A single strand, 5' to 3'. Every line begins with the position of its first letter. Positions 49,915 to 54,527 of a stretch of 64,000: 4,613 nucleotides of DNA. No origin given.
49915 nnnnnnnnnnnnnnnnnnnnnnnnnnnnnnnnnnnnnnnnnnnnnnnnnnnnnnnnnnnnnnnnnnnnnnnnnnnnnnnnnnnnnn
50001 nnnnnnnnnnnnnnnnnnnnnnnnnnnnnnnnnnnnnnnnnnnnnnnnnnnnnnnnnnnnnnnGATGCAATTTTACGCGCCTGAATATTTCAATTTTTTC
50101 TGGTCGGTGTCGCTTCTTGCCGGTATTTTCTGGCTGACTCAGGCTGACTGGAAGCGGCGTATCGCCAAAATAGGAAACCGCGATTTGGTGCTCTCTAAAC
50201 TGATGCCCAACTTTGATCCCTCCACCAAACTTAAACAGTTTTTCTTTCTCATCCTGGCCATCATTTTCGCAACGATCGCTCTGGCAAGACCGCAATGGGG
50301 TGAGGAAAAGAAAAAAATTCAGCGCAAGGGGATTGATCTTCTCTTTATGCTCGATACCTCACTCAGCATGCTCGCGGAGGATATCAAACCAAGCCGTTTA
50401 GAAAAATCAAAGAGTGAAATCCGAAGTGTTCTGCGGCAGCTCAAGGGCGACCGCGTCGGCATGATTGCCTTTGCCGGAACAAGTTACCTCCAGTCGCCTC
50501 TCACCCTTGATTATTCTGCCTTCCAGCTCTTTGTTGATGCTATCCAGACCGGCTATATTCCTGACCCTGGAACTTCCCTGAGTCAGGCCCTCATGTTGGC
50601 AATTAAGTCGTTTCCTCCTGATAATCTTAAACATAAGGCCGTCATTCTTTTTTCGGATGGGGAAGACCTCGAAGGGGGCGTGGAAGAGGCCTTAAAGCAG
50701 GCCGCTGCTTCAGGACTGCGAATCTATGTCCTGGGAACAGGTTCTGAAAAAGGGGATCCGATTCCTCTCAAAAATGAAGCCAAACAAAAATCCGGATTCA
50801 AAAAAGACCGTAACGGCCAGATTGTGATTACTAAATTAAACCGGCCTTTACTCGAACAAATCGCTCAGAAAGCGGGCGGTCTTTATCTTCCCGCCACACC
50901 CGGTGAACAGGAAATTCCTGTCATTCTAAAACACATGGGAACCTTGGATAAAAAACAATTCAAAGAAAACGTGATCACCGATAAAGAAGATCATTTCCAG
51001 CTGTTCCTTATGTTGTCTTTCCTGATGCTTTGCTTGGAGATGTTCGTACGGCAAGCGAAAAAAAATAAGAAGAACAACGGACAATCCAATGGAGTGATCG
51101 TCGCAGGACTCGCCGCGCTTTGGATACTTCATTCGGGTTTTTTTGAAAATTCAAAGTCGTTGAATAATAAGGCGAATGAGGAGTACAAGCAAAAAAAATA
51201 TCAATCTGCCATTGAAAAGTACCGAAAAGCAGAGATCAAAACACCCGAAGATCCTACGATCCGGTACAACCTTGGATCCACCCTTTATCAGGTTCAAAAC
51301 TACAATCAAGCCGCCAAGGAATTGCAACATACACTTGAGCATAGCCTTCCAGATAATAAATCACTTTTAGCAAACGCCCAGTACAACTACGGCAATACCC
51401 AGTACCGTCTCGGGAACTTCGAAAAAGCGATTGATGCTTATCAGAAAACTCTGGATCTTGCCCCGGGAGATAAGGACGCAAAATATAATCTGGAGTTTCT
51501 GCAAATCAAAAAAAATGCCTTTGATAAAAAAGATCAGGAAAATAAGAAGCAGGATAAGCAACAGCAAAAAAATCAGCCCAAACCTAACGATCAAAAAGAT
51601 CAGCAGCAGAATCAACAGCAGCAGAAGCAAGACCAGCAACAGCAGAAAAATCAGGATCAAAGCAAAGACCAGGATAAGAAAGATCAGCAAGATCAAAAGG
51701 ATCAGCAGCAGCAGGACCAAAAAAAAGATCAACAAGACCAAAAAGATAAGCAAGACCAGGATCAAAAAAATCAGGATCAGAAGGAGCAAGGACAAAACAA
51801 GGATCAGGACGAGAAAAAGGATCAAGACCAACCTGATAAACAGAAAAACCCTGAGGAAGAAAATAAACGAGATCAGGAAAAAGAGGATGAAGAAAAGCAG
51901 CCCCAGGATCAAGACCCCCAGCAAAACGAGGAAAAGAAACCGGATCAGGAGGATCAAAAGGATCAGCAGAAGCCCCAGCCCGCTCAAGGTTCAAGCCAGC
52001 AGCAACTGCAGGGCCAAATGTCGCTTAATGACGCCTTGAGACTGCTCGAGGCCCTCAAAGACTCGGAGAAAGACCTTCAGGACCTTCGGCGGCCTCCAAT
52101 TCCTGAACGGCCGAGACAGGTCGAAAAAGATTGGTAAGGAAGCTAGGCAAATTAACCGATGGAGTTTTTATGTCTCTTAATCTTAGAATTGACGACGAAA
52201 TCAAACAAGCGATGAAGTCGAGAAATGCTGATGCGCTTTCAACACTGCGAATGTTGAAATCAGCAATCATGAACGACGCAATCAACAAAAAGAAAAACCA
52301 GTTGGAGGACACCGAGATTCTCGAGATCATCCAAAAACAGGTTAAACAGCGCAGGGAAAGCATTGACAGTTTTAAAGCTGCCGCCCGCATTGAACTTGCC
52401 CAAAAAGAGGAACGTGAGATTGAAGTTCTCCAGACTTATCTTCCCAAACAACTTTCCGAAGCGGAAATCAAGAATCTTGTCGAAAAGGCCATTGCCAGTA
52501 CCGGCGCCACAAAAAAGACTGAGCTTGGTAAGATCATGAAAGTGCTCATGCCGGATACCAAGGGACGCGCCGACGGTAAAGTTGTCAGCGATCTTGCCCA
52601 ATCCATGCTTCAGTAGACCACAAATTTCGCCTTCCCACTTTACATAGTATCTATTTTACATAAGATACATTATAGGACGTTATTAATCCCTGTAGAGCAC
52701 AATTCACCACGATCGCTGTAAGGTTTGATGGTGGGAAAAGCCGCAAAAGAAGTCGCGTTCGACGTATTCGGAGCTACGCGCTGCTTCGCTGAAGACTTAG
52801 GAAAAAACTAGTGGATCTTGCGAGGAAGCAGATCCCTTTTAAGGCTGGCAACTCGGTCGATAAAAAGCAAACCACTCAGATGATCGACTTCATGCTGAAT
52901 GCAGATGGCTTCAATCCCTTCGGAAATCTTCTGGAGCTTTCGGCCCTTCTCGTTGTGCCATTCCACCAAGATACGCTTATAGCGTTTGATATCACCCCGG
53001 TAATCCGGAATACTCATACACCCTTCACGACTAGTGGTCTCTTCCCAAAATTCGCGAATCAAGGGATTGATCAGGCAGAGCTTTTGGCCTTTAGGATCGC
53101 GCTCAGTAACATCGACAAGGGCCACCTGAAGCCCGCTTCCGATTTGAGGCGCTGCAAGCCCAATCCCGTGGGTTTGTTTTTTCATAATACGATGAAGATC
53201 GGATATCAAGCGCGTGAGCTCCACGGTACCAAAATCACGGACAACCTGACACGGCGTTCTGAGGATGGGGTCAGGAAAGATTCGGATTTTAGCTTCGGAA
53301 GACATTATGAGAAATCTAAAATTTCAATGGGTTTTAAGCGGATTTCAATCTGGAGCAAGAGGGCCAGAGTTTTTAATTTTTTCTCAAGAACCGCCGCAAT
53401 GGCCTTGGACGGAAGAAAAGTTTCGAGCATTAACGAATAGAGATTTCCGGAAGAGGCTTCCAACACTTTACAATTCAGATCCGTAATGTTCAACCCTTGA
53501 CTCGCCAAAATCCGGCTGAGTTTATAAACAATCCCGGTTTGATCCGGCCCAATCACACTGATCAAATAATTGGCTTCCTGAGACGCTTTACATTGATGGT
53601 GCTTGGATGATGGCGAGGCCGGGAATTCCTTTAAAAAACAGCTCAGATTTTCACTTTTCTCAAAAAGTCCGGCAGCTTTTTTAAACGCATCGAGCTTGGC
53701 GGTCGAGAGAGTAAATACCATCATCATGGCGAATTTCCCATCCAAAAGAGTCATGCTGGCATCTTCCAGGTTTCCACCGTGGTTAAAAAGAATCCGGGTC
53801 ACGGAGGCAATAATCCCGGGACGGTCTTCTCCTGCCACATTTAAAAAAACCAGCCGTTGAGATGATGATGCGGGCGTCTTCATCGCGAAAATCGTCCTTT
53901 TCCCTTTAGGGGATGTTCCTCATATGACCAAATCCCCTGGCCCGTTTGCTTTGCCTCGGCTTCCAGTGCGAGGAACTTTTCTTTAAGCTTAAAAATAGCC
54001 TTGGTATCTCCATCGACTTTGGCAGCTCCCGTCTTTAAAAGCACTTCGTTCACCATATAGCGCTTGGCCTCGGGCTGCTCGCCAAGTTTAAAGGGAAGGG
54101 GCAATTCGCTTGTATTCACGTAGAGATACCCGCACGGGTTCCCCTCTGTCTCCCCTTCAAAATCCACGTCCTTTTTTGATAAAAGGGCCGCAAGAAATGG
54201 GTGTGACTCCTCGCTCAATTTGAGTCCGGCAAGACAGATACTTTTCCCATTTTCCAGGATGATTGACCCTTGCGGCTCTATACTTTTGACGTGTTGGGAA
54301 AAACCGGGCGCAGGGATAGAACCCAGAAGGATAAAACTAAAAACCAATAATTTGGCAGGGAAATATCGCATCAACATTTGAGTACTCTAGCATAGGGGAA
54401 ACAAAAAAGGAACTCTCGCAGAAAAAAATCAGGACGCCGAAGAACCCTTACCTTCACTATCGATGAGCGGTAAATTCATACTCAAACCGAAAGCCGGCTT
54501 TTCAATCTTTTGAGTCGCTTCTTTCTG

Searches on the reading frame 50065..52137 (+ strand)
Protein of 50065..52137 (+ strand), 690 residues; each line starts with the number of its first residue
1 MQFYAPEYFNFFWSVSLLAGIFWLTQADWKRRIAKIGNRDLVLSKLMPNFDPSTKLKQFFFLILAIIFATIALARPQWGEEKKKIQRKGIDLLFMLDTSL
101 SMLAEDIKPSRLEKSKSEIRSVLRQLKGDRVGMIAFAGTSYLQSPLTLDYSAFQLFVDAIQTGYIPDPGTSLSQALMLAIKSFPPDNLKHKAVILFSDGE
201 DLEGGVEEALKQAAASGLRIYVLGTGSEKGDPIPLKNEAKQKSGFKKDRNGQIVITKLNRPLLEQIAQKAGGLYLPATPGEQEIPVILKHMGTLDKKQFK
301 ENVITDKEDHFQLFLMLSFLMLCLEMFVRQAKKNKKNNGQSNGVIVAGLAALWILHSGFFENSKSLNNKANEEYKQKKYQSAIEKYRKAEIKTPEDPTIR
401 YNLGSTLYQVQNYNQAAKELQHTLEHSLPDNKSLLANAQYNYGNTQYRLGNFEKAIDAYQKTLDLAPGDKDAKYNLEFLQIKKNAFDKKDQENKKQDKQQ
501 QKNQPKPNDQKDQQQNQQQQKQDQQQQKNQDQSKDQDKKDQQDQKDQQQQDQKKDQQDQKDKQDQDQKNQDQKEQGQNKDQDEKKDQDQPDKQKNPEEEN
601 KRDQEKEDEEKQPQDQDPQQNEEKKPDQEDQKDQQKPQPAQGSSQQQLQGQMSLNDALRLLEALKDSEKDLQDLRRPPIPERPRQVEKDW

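Call 58: search_protein_families(library=pfam, proteins=[window:50065-52137:+], max_evalue=0.0001)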
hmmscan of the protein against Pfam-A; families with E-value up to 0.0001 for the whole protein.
window:50065-52137:+ (690 aa): 12 families
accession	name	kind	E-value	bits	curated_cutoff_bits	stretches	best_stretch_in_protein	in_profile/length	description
PF13519.12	VWA_2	-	1.8e-17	64.4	27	1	92-200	1-107/107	von Willebrand factor type A domain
PF07719.23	TPR_2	-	3.7e-16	58.3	27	1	436-469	1-34/34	Tetratricopeptide repeat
PF00515.34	TPR_1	-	3.5e-13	49.2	27.8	1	436-468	1-33/34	Tetratricopeptide repeat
PF00092.34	VWA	-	1.1e-12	49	23.8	1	91-228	1-142/174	von Willebrand factor type A domain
PF13424.12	TPR_12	-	1.4e-12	48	30.1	1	398-466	4-75/77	Tetratricopeptide repeat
PF13432.12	TPR_16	-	2.1e-11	44.5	32.7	1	407-469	7-64/65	Tetratricopeptide repeat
PF13414.12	TPR_11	-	2.3e-11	43.6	26.8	1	371-409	2-40/42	TPR repeat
PF14559.12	TPR_19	-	1.5e-09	38.4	25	1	375-425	3-53/68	Tetratricopeptide repeat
PF13371.12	TPR_9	-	5.4e-08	33.2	35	0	393-427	25-59/73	Tetratricopeptide repeat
PF13428.12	TPR_14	-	2.8e-07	31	23.5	0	437-475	2-40/44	Tetratricopeptide repeat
PF12895.13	ANAPC3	-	9.9e-07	29.4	27.2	0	363-422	23-81/82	Anaphase-promoting complex, cyclosome, subunit 3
PF13181.12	TPR_8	-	2.9e-06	27.4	25.7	0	436-468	1-33/34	Tetratricopeptide repeat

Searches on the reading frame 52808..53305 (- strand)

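Call 58: search_protein_families(library=pfam, proteins=[window:52808-53305:-], max_evalue=0.0001)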
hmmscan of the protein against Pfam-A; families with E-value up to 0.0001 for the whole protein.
window:52808-53305:- (165 aa): 1 family
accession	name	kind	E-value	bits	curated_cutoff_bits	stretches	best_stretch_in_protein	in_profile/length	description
PF01327.26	Pep_deformylase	-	7.9e-46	155.9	22.8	1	6-157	3-155/156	Polypeptide deformylase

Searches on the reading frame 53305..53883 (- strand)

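Call 58: search_protein_families(library=pfam, proteins=[window:53305-53883:-], max_evalue=0.0001)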
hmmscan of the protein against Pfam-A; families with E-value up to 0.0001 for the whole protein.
window:53305-53883:- (192 aa): 5 families
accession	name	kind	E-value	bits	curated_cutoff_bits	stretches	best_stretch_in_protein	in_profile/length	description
PF13740.12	ACT_6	-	3.5e-20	72.1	23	2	13-69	4-60/76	ACT domain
PF01842.31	ACT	-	3.4e-13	49.5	27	1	14-62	3-50/66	ACT domain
PF13291.12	ACT_4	-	4.2e-08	34.2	27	0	12-54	7-50/80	ACT domain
PF22629.2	ACT_AHAS_ss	-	2.1e-06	28.2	27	0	14-56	1-44/67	AHAS small subunit-like ACT domain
PF13840.12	ACT_7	-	8.3e-05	22.8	27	0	108-134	9-39/65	ACT domain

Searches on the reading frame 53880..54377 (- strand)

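Call 58: search_protein_families(library=pfam, proteins=[window:53880-54377:-], max_evalue=0.0001)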
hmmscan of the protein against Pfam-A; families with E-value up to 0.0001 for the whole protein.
window:53880-54377:- (165 aa): 1 family
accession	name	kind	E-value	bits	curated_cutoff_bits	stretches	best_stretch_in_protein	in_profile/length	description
PF00565.23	SNase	-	2e-07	31.9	21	1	55-151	23-106/107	Staphylococcal nuclease homologue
